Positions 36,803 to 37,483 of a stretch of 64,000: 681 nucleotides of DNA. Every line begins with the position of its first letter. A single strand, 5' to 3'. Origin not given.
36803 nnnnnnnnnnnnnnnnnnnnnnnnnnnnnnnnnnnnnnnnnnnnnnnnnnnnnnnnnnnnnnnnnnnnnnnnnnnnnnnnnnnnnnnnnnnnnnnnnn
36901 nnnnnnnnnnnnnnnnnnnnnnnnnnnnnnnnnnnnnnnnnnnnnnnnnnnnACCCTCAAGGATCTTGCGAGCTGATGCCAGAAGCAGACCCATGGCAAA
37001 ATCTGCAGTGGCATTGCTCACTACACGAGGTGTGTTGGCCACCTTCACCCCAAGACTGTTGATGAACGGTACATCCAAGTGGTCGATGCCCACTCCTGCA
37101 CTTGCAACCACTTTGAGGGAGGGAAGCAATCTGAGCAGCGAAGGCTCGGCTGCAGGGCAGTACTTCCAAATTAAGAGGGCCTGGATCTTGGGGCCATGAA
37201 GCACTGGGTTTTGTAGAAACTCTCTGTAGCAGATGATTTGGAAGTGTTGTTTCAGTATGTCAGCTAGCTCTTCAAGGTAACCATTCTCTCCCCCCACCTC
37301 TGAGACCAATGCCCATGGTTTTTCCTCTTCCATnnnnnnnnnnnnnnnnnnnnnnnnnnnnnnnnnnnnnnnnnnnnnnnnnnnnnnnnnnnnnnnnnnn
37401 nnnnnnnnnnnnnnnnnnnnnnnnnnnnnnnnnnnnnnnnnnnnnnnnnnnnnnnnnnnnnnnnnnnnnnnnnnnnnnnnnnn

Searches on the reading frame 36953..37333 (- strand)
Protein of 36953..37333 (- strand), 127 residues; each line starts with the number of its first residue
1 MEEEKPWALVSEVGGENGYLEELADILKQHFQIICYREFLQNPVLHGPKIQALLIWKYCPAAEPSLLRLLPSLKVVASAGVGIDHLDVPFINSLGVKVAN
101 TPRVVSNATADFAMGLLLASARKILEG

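Call 33: find_homologous_proteins(query=window:36953-37333:-, max_evalue=1e-20)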
Query seq(127 aa) (127 aa): 89 proteins with E <= 1e-20 among 138 candidates.
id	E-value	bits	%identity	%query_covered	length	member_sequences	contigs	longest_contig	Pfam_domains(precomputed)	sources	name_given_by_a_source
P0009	3.0e-65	236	88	100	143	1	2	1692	PF00389.37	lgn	-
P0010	1.6e-64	234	85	100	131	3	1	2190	PF00389.37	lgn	-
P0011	1.7e-64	234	82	100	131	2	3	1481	PF00389.37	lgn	-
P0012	1.6e-63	230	82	100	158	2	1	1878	PF00389.37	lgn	-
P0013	1.4e-62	227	82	100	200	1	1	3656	PF00389.37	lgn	-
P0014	2.7e-62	226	80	100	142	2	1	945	PF00389.37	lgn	-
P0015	3.1e-62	226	83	100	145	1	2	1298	PF00389.37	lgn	-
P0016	7.8e-62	225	82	100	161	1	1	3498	PF00389.37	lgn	-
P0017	8.0e-62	225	83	100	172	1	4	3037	PF00389.37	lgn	-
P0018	8.5e-62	225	80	100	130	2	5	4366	PF00389.37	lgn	-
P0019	3.3e-61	223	82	100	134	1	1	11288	PF00389.37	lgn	-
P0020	5.0e-61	222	80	100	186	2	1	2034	PF00389.37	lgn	-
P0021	7.5e-58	212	78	100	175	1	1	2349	PF00389.37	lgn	-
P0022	1.4e-57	211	77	100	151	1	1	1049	PF00389.37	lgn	-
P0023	2.5e-57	210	76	100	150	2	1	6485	PF00389.37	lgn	-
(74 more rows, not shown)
